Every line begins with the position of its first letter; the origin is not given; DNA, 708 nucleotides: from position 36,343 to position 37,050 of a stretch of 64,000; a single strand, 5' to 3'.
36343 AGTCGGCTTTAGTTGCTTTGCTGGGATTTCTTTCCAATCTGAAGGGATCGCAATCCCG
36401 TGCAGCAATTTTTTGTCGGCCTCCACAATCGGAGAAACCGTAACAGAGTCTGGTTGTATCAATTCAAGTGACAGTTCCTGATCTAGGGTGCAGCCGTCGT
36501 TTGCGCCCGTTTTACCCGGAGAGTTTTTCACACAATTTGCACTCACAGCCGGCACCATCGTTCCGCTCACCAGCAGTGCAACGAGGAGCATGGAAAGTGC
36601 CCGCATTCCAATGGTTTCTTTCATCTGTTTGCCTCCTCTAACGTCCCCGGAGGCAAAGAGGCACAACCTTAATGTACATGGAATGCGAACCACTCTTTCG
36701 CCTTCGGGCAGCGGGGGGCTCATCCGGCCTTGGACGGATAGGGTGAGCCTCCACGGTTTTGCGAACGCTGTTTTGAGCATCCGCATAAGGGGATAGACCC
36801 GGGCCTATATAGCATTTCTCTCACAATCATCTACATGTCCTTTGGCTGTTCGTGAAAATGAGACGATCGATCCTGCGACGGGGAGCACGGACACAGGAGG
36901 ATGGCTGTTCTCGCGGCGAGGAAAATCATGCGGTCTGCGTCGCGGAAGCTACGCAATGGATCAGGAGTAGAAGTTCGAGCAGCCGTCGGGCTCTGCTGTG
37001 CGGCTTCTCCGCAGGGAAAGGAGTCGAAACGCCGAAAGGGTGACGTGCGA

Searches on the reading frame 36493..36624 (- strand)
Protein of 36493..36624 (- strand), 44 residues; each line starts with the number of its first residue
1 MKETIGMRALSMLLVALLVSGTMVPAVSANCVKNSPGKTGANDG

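Call 36: find_homologous_proteins(query=A4, max_evalue=0.1)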
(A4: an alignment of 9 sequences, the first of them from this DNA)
Query A4 (9 sequences) (44 aa, profile of the alignment): 19 proteins with E <= 0.1 among 62 candidates.
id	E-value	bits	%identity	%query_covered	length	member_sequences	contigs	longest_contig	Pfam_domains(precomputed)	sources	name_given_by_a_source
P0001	3.6e-23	98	70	68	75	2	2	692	-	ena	-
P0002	3.8e-22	95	90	68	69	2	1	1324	-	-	-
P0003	1.0e-19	87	83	68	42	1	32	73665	-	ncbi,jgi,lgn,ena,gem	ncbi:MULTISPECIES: hypothetical protein [unclassified Methanoculleus]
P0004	3.3e-19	86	89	100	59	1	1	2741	-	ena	-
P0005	6.5e-14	69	55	86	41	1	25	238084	-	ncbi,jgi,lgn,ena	jgi:hypothetical protein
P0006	1.3e-13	68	80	68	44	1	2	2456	-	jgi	-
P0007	1.4e-12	65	57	68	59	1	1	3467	-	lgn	-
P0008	4.4e-11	60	60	68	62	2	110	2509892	-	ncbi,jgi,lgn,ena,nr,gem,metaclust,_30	ncbi:MAG TPA: hypothetical protein PKK74_05900 [Candidatus Methanoculleus thermohydrogenotrophicum]|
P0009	2.8e-10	57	55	70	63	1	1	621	-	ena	-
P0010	3.5e-10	57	44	98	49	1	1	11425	-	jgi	-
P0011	7.2e-10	56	50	86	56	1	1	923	-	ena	-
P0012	3.7e-9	54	48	70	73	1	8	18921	-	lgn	-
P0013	3.7e-9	54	67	41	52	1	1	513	-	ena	-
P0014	5.6e-9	53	50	77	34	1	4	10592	-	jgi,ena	-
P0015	6.6e-9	53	73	59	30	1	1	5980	-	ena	-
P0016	9.3e-9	52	64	32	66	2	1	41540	-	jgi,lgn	jgi:hypothetical protein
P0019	3.6e-8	50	45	100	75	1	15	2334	-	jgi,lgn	jgi:hypothetical protein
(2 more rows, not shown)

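Call 38: find_encoding_contigs(protein=P0008, flank=4000, max_places=3)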
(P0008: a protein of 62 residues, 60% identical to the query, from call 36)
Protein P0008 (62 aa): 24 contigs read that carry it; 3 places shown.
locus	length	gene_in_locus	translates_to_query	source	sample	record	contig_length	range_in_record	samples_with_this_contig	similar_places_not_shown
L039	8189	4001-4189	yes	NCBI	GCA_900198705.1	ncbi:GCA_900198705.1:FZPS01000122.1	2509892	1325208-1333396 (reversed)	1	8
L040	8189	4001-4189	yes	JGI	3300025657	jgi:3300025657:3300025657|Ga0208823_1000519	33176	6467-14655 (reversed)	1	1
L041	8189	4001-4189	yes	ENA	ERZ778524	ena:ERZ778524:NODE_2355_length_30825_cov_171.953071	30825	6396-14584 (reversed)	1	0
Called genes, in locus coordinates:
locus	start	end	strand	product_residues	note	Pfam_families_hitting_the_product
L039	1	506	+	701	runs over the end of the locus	PF17207:MCM_OB, PF00493:MCM, PF01078:Mg_chelatase (faint), PF17855:MCM_lid, PF21120: (weak)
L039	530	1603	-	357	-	PF12679:ABC2_membrane_2, PF12698:ABC2_membrane_3 (weak)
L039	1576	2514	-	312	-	PF00005:ABC_tran, PF13304:AAA_21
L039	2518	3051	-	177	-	-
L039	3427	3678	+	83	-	-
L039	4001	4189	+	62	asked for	-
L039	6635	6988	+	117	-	PF04038:DHNA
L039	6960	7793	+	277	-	PF01026:TatD_DNase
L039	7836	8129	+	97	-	PF04242:DUF424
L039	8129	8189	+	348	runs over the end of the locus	PF04981:NMD3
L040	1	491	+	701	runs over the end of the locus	PF17207:MCM_OB, PF00493:MCM, PF01078:Mg_chelatase (faint), PF17855:MCM_lid, PF21120: (weak)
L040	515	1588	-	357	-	PF12679:ABC2_membrane_2, PF12698:ABC2_membrane_3 (weak)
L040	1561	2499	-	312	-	PF00005:ABC_tran, PF13304:AAA_21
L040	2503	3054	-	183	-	-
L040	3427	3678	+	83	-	-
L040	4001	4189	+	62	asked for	-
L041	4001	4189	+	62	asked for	-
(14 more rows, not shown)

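Call 39: find_encoding_contigs(protein=P0005, flank=4000, max_places=3)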
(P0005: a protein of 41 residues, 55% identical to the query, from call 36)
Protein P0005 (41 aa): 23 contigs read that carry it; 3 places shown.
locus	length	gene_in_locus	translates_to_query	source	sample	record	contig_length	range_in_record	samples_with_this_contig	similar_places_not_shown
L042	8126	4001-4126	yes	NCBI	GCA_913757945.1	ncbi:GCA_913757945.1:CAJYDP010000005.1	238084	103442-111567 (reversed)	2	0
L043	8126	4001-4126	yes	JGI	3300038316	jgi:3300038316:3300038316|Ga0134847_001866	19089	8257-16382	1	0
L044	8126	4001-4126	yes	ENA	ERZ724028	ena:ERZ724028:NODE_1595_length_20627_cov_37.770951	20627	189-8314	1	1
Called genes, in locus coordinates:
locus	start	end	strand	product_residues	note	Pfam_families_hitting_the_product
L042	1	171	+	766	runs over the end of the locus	PF03709:OKR_DC_1_N, PF01276:OKR_DC_1, PF03711:OKR_DC_1_C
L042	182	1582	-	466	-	PF00083:Sugar_tr, PF07690:MFS_1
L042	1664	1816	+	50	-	PF21120: (weak)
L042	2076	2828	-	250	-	PF01609:DDE_Tnp_1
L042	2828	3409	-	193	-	-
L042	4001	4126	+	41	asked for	-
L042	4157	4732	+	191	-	-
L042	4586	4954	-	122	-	-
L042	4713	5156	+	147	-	-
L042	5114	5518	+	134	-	-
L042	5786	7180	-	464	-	PF14691:Fer4_20, PF01946:Thi4 (weak), PF00890:FAD_binding_2 (weak), PF07992:Pyr_redox_2, PF12831:FAD_oxidored (weak), PF13450:NAD_binding_8, PF13738:Pyr_redox_3 (weak), PF00070:Pyr_redox, +7 more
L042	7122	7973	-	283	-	PF10418:DHODB_Fe-S_bind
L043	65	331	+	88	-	-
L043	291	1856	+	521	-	PF01609:DDE_Tnp_1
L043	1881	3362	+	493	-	PF14104:DUF4277, PF01609:DDE_Tnp_1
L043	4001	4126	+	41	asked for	-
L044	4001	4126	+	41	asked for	-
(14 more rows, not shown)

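Call 40: find_encoding_contigs(protein=P0016, flank=4000, max_places=2)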
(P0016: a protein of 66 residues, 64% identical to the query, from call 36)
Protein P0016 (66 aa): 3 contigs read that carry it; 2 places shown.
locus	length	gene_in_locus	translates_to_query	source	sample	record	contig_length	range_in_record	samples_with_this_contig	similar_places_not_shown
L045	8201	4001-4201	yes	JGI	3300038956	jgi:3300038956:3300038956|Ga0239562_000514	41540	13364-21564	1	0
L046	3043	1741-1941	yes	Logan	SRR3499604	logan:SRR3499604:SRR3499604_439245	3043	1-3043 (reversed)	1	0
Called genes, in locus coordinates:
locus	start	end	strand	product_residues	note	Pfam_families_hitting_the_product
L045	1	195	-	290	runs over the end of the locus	PF00702:Hydrolase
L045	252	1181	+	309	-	PF01008:IF-2B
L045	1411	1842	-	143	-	-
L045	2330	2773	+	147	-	PF04151:PPC (faint)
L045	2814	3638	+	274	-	PF12840:HTH_20 (faint), PF13412:HTH_24 (weak), PF24266:HTH_HVO_0163_N (weak), PF09339:HTH_IclR (faint), PF13545:HTH_Crp_2 (faint), PF01022:HTH_5 (faint), PF12802:MarR_2 (weak), PF13412:HTH_24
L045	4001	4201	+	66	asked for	-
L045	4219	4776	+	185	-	PF14285:DUF4367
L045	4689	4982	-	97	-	-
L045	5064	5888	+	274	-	PF01678:DAP_epimerase, PF02567:PhzC-PhzF, PF01678:DAP_epimerase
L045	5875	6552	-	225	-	PF00154:RecA_N, PF06745:ATPase, PF08423:Rad51, PF13481:AAA_25, PF13479:AAA_24 (weak)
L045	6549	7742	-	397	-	PF01969:Ni_insertion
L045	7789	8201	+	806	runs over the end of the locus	PF02359:CDC48_N, PF02933:CDC48_2 (weak), PF13191:AAA_16 (weak), PF00004:AAA, PF05496:RuvB_N (weak), PF17862:AAA_lid_3, PF00004:AAA, PF17862:AAA_lid_3, +16 more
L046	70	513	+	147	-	PF04151:PPC (faint)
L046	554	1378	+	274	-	PF12840:HTH_20 (faint), PF13412:HTH_24 (weak), PF24266:HTH_HVO_0163_N (weak), PF09339:HTH_IclR (faint), PF13545:HTH_Crp_2 (faint), PF01022:HTH_5 (faint), PF12802:MarR_2 (weak), PF13412:HTH_24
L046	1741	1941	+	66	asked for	-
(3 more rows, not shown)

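Call 42: find_encoding_contigs(protein=P0010, flank=3000, max_places=2)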
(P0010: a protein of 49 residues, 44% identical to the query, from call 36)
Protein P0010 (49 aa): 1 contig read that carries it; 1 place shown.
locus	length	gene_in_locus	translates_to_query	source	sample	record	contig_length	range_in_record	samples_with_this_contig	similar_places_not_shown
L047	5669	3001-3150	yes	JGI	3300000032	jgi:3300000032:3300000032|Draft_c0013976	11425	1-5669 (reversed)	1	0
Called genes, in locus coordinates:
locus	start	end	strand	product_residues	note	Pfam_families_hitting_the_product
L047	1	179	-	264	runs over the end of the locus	PF12679:ABC2_membrane_2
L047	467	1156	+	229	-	PF27293:AF_1575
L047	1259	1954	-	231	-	PF12840:HTH_20 (faint), PF13412:HTH_24 (weak), PF24266:HTH_HVO_0163_N, PF13412:HTH_24 (weak)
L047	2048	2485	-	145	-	-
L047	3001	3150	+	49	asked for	-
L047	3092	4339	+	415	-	-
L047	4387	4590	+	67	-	-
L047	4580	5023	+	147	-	-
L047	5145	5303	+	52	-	-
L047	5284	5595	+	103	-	-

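Call 43: find_encoding_contigs(protein=P0012, flank=3000, max_places=2)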
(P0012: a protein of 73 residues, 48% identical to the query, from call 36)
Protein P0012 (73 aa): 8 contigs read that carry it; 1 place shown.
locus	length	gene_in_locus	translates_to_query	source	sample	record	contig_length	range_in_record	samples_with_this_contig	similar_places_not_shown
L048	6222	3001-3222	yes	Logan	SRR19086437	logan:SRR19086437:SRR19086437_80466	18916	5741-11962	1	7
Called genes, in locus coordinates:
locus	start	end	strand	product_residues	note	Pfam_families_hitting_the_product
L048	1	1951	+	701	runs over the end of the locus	PF17207:MCM_OB, PF00493:MCM, PF01078:Mg_chelatase (faint), PF17855:MCM_lid, PF21120: (weak)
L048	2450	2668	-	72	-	-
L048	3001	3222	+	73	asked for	-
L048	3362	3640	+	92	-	-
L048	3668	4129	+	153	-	-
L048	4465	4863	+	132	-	-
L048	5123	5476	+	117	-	PF04038:DHNA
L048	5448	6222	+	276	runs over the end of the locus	PF01026:TatD_DNase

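Call 44: find_encoding_contigs(protein=P0014, flank=3000, max_places=2)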
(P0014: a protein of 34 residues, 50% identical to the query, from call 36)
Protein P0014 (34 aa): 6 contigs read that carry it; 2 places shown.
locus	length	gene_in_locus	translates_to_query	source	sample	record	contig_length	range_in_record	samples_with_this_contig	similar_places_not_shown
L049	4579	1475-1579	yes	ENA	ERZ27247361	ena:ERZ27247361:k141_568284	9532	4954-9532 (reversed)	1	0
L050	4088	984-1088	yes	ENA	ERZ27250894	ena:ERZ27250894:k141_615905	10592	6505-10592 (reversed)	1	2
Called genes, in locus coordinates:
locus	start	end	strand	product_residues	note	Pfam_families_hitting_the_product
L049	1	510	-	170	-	?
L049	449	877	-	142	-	-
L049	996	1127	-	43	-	-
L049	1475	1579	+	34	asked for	-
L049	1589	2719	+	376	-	-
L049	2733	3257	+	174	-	-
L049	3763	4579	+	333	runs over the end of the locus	-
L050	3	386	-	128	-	?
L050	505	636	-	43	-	-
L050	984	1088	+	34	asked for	-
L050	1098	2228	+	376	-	-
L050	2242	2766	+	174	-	-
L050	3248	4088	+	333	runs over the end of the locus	-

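Call 45: find_encoding_contigs(protein=P0019, flank=3000, max_places=2)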
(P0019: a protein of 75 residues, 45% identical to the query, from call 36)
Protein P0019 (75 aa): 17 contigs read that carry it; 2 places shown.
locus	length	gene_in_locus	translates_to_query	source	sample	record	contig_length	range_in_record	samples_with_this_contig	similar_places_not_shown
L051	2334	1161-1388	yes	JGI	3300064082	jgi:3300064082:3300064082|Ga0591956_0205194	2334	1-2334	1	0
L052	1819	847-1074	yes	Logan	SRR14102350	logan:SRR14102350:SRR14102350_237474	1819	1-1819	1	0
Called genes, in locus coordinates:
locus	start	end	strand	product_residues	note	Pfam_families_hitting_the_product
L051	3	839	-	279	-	?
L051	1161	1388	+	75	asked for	-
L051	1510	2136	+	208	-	-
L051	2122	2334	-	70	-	?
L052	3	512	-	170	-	?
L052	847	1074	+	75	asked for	-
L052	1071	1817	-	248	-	?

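Call 87: search_protein_families(library=pfam, proteins=[L045:2814-3638:+, L045:2330-2773:+, L047:1259-1954:-, L047:2048-2485:-], max_evalue=0.01)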
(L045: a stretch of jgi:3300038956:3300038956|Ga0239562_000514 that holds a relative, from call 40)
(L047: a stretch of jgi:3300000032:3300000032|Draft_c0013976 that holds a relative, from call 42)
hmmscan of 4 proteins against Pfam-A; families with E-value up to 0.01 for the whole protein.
L045:2814-3638:+ (274 aa): 18 families
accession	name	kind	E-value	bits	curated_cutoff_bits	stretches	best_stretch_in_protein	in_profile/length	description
PF13412.12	HTH_24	-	6.4e-20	70.9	21.9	2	176-221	2-47/48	Winged helix-turn-helix DNA-binding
PF12802.13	MarR_2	-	5.3e-10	39.8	27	1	182-228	10-60/61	MarR family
PF24266.1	HTH_HVO_0163_N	-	1.8e-09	38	31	1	102-160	3-61/70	HVO_0163, N-terminal HTH domain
PF12840.13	HTH_20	-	1.1e-07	32.1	27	1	182-221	9-48/51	Helix-turn-helix domain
PF01022.26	HTH_5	-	1.6e-07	31.5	22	1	182-221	7-45/47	Bacterial regulatory protein, arsR family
PF09339.16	HTH_IclR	-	7.4e-06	26.1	22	1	182-222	8-49/52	IclR helix-turn-helix domain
PF13545.12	HTH_Crp_2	-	1e-05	25.9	27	1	189-230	20-60/70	Crp-like helix-turn-helix domain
PF01325.25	Fe_dep_repress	-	4.5e-05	24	26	1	176-225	7-56/60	Iron dependent repressor, N-terminal DNA binding domain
PF13404.12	HTH_AsnC-type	-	6.9e-05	23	27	1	180-216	6-42/42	AsnC-type helix-turn-helix domain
PF01978.25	TrmB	-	8e-05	22.9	25.6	1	186-233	17-63/68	Sugar-specific transcriptional regulator TrmB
PF08279.18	HTH_11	-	0.00058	20.1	25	0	179-221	2-46/55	HTH domain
PF24033.1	DUF7342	-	0.00066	20.1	31.6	0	186-235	13-61/150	Family of unknown function (DUF7342)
PF04703.18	FaeA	-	0.0015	19.3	20.7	0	182-221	5-45/62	FaeA-like protein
PF22168.2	DIP2311-like_C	-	0.0018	18.9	27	0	123-148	27-52/63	Transcriptional regulator DIP2311-like, C-terminal domain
PF04967.18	HTH_10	-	0.002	18.3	23.1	0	192-214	24-46/53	HTH DNA binding domain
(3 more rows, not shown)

L045:2330-2773:+ (147 aa): 1 family
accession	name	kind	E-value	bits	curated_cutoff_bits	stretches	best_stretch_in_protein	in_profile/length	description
PF04151.21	PPC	-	3.5e-06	28.2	25.9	1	60-133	2-70/70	Bacterial pre-peptidase C-terminal domain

L047:1259-1954:- (231 aa): 8 families
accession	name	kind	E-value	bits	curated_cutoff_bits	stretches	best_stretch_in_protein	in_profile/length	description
PF13412.12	HTH_24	-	4.5e-16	58.6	21.9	2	82-126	3-47/48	Winged helix-turn-helix DNA-binding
PF24266.1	HTH_HVO_0163_N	-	9.4e-15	54.9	31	2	82-142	2-62/70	HVO_0163, N-terminal HTH domain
PF12840.13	HTH_20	-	1.5e-07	31.7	27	1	155-202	3-50/51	Helix-turn-helix domain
PF01047.28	MarR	-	0.00014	22.1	24.6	0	90-132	11-53/59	MarR family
PF12802.13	MarR_2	-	0.00015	22.3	27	1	154-207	3-60/61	MarR family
PF09339.16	HTH_IclR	-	0.00032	20.8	22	0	161-202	8-50/52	IclR helix-turn-helix domain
PF03965.22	Penicillinase_R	-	0.0021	18.9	22.6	0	175-222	26-73/115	Penicillinase repressor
PF13545.12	HTH_Crp_2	-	0.0051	17.2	27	0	170-204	22-55/70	Crp-like helix-turn-helix domain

L047:2048-2485:- (145 aa): 0 families

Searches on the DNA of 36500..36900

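Call 31: search_rna_families(source=window, start=36500, end=36900, threshold=evalue, max_evalue=10)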
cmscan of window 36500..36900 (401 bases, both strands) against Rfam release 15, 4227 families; matches with E-value up to 10: 1.
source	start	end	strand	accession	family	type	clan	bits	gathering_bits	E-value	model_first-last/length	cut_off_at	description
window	36614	36666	-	RF02974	Fibro-purF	Cis-reg;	-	15.4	60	0.62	1-75/75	no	Fibro-purF RNA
